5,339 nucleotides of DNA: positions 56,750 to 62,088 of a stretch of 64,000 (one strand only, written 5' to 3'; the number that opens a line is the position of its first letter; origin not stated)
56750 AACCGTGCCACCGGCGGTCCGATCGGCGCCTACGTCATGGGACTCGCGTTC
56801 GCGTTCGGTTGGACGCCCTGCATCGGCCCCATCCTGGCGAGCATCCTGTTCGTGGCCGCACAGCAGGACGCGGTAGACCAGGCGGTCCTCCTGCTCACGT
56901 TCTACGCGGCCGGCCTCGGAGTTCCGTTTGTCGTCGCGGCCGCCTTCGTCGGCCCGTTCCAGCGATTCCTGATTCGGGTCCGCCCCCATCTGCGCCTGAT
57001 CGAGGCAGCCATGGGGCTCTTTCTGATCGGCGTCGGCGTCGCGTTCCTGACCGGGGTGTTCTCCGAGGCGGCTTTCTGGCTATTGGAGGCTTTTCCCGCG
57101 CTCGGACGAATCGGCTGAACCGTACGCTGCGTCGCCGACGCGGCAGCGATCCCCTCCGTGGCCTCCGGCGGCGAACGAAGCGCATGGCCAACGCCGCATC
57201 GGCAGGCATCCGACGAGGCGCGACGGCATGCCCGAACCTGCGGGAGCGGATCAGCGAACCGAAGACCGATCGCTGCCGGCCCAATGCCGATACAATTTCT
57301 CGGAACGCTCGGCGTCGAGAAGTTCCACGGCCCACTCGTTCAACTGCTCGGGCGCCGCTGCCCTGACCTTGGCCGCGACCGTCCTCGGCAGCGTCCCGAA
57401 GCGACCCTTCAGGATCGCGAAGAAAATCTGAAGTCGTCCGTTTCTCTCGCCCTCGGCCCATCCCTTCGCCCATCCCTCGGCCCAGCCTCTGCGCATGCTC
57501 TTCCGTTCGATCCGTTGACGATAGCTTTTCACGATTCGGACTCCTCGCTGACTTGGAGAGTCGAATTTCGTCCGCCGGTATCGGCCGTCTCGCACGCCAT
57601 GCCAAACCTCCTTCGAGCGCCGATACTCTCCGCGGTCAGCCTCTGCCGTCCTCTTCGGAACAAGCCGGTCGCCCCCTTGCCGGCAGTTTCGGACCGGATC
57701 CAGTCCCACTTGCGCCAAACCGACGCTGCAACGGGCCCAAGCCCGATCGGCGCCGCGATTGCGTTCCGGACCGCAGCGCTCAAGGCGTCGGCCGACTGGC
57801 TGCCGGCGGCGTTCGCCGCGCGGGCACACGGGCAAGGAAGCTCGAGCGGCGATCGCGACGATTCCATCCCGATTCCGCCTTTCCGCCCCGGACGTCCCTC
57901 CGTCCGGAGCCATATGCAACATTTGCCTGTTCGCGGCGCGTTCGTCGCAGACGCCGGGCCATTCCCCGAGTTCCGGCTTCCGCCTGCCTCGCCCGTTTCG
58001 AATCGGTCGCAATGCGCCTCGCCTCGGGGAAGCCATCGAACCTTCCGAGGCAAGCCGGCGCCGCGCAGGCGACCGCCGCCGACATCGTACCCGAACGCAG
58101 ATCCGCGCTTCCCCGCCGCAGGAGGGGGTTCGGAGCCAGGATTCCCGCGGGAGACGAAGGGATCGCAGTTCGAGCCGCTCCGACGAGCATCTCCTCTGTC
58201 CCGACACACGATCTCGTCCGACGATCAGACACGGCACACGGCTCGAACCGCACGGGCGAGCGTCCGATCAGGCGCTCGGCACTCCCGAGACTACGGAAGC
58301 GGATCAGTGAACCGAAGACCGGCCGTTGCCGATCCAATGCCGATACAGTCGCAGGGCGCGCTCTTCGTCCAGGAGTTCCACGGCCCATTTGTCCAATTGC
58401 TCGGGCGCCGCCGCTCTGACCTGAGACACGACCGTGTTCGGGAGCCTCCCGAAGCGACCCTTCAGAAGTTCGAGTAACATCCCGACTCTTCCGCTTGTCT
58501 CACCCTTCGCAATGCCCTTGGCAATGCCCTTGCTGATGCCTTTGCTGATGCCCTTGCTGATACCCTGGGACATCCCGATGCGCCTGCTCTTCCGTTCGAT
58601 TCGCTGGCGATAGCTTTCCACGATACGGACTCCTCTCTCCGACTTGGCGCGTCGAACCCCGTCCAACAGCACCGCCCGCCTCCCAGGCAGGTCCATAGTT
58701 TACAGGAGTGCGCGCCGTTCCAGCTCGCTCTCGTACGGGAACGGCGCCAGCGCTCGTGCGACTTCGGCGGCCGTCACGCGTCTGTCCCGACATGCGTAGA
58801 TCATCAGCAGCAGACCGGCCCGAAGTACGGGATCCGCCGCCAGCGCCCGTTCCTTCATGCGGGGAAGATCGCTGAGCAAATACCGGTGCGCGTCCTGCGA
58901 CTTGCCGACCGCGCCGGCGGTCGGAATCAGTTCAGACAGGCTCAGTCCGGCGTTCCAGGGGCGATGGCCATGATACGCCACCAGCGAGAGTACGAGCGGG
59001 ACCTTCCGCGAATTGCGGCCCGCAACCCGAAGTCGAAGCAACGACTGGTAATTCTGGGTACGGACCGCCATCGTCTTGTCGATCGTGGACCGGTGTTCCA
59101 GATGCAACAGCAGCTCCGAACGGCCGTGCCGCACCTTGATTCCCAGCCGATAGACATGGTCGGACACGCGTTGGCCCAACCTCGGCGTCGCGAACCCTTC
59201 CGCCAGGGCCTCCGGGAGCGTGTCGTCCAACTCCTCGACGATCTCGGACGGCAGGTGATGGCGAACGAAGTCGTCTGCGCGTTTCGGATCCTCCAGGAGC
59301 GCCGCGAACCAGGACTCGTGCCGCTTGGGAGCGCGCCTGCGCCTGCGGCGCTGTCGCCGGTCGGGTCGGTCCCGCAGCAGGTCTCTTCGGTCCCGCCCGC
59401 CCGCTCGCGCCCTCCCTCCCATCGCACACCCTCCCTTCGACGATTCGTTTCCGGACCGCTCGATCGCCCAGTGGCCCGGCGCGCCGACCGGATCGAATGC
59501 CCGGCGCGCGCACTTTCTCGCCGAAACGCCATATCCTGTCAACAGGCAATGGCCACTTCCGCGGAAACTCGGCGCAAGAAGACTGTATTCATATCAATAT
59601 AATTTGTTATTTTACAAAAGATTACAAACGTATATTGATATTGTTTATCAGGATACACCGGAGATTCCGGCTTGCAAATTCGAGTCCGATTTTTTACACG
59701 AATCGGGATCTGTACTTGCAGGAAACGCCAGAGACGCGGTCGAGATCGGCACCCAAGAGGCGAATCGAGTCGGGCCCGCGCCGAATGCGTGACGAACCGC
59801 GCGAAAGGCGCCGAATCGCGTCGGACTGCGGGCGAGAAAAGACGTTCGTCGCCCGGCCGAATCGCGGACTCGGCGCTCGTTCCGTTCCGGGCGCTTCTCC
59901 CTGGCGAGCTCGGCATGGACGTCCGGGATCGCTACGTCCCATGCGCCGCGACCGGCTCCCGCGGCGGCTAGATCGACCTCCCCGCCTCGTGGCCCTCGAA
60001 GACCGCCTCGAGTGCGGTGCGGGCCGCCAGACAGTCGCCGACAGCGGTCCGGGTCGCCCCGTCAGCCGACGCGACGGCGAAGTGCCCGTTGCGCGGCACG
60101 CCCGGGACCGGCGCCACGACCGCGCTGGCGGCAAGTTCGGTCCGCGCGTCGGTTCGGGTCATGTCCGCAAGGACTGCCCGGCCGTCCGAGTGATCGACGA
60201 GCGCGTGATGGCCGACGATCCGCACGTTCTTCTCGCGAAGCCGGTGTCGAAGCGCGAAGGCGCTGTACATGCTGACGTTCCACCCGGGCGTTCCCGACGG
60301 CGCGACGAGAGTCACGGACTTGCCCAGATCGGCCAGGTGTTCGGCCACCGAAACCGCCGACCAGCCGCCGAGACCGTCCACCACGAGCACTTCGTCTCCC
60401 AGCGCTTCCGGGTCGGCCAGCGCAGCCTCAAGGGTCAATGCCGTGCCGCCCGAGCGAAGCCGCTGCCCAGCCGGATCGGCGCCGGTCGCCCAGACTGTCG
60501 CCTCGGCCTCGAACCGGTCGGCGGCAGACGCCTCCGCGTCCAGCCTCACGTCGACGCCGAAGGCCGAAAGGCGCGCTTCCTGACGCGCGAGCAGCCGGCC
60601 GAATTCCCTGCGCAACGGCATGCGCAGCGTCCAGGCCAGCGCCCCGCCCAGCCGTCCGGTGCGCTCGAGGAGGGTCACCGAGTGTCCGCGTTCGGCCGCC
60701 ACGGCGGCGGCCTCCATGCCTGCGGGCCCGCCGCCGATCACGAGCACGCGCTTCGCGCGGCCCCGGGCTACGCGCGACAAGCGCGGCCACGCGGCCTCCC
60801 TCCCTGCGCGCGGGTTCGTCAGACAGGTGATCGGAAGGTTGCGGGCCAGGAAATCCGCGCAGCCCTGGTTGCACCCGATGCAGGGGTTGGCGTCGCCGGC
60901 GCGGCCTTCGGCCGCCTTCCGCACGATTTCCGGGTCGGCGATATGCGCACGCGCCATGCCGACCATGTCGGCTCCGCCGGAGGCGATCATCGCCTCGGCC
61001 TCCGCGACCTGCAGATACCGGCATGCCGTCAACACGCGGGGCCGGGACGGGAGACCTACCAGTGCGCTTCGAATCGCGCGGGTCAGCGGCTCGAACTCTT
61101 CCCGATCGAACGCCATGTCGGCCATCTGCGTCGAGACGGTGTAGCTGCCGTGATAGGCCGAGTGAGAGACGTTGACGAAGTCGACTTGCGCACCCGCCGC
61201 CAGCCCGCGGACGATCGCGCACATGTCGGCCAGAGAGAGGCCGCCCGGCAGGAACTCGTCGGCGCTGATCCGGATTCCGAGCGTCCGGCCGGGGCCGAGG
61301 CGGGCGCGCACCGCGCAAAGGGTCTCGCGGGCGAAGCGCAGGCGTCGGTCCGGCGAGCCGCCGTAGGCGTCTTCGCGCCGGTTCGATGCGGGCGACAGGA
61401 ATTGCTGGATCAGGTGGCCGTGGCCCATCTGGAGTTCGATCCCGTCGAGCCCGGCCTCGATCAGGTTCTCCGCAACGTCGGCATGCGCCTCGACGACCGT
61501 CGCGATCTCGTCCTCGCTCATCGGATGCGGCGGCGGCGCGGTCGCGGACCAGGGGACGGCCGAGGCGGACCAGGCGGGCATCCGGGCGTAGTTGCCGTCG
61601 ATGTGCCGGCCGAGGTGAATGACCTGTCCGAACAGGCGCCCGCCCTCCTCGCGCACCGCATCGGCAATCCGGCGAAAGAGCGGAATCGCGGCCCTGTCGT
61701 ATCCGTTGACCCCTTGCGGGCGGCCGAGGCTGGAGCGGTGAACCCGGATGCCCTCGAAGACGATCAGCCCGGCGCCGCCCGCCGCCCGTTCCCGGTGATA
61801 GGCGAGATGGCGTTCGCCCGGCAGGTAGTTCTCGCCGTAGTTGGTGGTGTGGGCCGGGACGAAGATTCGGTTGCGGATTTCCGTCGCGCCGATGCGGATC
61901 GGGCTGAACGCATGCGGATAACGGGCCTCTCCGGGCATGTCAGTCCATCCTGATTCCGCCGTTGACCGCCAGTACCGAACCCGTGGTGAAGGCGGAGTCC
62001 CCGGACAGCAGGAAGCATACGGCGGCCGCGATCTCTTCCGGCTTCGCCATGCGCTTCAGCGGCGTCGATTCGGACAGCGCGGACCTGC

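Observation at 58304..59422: Rpn-family nuclease gene split by a single in-frame TAA exactly at the nuclease/DUF4351 junction, which separates a putative toxin from its putative antitoxin module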

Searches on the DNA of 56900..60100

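Call 43: search_rna_families(source=window, start=56900, end=60100, threshold=evalue, max_evalue=1)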
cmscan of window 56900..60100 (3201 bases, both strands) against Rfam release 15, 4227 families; matches with E-value up to 1: 2.
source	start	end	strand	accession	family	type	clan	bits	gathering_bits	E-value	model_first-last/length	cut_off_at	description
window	57802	57917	+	RF02868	ncS037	Gene; sRNA;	-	23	112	0.73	1-152/152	no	Burkholderia sRNA 37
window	58541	58601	+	RF01127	sR42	Gene; snRNA; snoRNA; CD-box;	-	17.1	38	0.63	1-63/63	no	Small nucleolar RNA sR42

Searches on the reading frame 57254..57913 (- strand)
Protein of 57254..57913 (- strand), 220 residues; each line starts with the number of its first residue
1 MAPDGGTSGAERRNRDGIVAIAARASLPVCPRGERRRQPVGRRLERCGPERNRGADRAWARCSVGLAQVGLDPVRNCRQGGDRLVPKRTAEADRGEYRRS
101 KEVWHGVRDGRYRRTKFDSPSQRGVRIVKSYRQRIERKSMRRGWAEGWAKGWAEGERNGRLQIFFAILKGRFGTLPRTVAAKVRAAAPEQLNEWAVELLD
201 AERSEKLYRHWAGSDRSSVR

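Call 7: search_protein_families(library=pfam, proteins=[window:57254-57913:-], max_evalue=1)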
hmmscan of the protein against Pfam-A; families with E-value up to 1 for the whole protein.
seq(220 aa): 2 families
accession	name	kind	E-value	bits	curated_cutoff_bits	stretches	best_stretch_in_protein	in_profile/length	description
PF14261.11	DUF4351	-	2e-05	25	25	1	154-208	2-56/59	Domain of unknown function (DUF4351)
PF12710.13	HAD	-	0.37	11.6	27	1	137-205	31-100/189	haloacid dehalogenase-like hydrolase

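Call 8: search_protein_families(library=ncbifam, proteins=[window:57254-57913:-], max_evalue=1)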
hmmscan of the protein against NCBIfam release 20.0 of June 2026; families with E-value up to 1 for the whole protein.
seq(220 aa): 0 families

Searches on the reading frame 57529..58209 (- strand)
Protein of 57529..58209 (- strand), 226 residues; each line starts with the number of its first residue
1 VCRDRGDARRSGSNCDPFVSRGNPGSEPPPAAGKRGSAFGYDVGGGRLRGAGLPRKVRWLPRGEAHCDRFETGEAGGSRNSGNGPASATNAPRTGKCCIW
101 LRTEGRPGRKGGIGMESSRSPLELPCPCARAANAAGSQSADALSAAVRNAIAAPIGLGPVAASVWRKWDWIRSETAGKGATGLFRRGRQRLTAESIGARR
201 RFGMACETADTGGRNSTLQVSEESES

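Call 45: list_cluster_members(proteins=[window:58307-58672:-, window:58307-58666:-, window:58307-58480:-, window:57529-58209:-, window:57553-58419:+, window:57759-58310:+, window:57780-58388:-, window:57251-58237:-, window:58700-59542:-, window:56375-57118:+])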
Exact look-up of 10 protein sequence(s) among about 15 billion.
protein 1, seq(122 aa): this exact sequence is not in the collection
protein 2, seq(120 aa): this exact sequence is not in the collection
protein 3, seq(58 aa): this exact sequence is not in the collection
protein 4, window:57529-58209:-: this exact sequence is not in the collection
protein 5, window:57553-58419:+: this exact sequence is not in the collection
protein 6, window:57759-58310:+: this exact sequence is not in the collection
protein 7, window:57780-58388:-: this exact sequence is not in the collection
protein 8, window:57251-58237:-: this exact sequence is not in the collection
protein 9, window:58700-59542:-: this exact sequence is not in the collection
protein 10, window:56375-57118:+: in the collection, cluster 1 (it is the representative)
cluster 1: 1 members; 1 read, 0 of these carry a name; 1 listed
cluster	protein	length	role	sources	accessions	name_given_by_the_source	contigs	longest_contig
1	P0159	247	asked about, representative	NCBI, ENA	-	-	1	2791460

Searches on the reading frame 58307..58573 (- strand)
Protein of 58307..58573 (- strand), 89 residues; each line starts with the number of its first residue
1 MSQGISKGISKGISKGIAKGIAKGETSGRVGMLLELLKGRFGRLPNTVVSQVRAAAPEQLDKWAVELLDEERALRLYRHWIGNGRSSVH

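Call 62: search_protein_families(library=padloc, proteins=[P0007], max_evalue=0.01)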
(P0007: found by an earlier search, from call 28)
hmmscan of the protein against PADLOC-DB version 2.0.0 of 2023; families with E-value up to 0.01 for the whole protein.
P0007 (93 aa): 0 families

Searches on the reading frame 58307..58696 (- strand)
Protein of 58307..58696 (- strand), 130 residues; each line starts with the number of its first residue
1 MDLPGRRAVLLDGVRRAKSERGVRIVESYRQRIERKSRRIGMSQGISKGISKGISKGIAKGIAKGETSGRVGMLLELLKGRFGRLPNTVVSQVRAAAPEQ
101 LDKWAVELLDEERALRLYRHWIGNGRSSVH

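Call 7: search_protein_families(library=pfam, proteins=[window:58307-58696:-], max_evalue=1)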
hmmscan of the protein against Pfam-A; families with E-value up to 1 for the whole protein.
seq(130 aa): 1 family
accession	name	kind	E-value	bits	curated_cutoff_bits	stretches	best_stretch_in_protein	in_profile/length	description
PF14261.11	DUF4351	-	5.4e-06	26.8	25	1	64-111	2-49/59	Domain of unknown function (DUF4351)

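Call 8: search_protein_families(library=ncbifam, proteins=[window:58307-58696:-], max_evalue=1)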
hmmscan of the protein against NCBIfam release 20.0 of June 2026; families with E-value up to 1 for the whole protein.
seq(130 aa): 4 families
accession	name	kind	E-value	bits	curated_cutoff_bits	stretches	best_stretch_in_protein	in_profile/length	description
NF009925.1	PRK13386.1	equivalog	0.001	18.4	192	1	36-71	49-84/228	flagellar assembly protein FliH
NF004270.2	PRK05687.2-1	equivalog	0.002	17.8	180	1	32-69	37-74/223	flagellar assembly protein FliH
NF004266.1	PRK05687.1-1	equivalog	0.0058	16.1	260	1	24-65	44-85/230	flagellar assembly protein FliH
NF004267.1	PRK05687.1-3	equivalog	0.021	14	293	1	33-69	71-107/266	flagellar assembly protein FliH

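Call 28: list_cluster_members(proteins=[P0001, P0002, P0003, window:58307-58696:-, window:58307-58621:-, window:57254-57532:-, window:57254-57496:-, window:58307-58573:-])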
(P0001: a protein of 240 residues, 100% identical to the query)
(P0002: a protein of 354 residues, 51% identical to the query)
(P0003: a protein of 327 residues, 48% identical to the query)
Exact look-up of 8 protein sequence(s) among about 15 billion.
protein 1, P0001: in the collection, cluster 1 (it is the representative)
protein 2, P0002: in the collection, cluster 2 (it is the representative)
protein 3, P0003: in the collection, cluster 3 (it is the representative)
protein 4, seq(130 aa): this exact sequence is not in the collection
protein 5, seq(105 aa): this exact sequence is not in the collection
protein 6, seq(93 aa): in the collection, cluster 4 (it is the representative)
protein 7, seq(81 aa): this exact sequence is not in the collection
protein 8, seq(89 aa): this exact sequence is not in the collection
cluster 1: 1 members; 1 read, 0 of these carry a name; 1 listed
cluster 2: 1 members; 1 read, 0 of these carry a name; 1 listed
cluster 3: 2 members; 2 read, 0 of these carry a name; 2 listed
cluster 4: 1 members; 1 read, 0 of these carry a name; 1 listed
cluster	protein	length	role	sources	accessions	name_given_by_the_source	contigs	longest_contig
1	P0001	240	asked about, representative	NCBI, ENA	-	-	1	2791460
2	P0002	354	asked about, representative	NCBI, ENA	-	-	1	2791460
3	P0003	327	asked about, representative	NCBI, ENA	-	-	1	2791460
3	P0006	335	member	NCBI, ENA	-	-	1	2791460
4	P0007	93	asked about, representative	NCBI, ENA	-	-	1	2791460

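Call 29: find_homologous_proteins(query=window:58307-58696:-, max_evalue=0.001)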
Query seq(130 aa) (130 aa): 3 proteins with E <= 0.001 among 373 candidates.
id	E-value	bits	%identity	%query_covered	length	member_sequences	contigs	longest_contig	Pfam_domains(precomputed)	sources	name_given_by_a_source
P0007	5.9e-24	102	57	80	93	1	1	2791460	PF14261.12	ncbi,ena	-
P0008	1.0e-4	40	43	46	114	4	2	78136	PF14261.12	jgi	jgi:hypothetical protein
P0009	1.4e-4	40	43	46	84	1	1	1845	PF14261.12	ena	-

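Call 34: search_solved_structures(query=window:58307-58621:-, max_evalue=10, show_alignments=2)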
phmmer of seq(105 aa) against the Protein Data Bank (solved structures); distinct sequences matched with E-value up to 10: 0.

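Call 62: search_protein_families(library=padloc, proteins=[window:58307-58696:-, P0007], max_evalue=0.01)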
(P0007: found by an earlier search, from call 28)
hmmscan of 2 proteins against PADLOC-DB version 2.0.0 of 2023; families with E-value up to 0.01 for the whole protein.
window:58307-58696:- (130 aa): 1 family
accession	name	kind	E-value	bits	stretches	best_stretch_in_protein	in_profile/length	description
PDLC01084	C3a178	-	0.003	16.1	1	19-67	22-66/90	putative invertase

P0007 (93 aa): 0 families

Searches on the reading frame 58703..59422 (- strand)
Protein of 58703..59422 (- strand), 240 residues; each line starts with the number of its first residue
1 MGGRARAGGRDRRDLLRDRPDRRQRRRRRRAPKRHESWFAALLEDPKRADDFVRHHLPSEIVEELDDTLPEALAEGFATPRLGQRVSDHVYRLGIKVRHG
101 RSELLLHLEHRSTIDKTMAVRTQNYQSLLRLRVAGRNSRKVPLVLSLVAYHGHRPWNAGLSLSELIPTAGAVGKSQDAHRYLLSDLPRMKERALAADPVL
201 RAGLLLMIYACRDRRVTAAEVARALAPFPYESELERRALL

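Call 7: search_protein_families(library=pfam, proteins=[window:58703-59422:-], max_evalue=1)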
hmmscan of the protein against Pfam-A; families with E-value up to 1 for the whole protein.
seq(240 aa): 2 families
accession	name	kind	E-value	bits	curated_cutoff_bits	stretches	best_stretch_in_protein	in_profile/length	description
PF04754.18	Transposase_31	-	1.6e-22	80.6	21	1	34-212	2-178/203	Putative transposase, YhgA-like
PF09867.14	TagF_N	-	0.17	12.3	27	1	50-75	10-35/135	TagF N-terminal domain, Type VI secretion system-associated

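Call 8: search_protein_families(library=ncbifam, proteins=[window:58703-59422:-], max_evalue=1)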
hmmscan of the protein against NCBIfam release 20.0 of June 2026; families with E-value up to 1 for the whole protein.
seq(240 aa): 3 families
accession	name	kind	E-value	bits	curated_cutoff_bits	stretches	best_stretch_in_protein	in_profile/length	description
NF007361.0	PRK09857.1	equivalog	6.2e-07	29.2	583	1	31-153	6-126/292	recombination-promoting nuclease RpnA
NF007418.0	PRK09956.1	equivalog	1.3e-06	27.7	583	1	34-153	9-126/308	ISNCY family transposase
TIGR01784.1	T_den_put_tspse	subfamily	0.14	11.9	52.1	1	39-130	6-91/273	Rpn family recombination-promoting nuclease/putative transposase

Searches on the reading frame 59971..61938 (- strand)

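Call 42: search_protein_families(library=pfam, proteins=[window:59971-61938:-], max_evalue=0.0001)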
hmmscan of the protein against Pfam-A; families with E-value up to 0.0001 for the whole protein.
window:59971-61938:- (656 aa): 11 families
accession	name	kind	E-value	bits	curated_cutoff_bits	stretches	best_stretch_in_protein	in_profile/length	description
PF00724.26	Oxidored_FMN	-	6.2e-57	193.8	27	1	11-347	3-340/342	NADH:flavin oxidoreductase / NADH oxidase family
PF07992.20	Pyr_redox_2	-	1.1e-14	55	26.1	1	397-609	2-233/291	Pyridine nucleotide-disulphide oxidoreductase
PF00070.33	Pyr_redox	-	1.8e-12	48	22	1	397-431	1-35/82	Pyridine nucleotide-disulphide oxidoreductase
PF12831.13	FAD_oxidored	-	2.4e-10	40.7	27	1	398-444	2-48/416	FAD dependent oxidoreductase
PF13450.12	NAD_binding_8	-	2.5e-08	34.5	21.9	1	400-433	1-34/68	NAD(P)-binding Rossmann-like domain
PF00890.30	FAD_binding_2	-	1.7e-07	31.2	20.4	1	398-436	2-40/414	FAD binding domain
PF13738.12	Pyr_redox_3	-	5.7e-07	29.5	30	0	396-427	165-196/305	Pyridine nucleotide-disulphide oxidoreductase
PF03486.20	HI0933_like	-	1.2e-06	28.6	50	1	397-432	2-37/244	HI0933-like protein Rossmann domain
PF01266.30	DAO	-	1.7e-05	25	27.9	1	397-433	1-38/353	FAD dependent oxidoreductase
PF01134.28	GIDA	-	3.4e-05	23.5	22.1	1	398-426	2-31/391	Glucose inhibited division protein A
PF01494.25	FAD_binding_3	-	5.8e-05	22.9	22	0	397-427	3-33/349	FAD binding domain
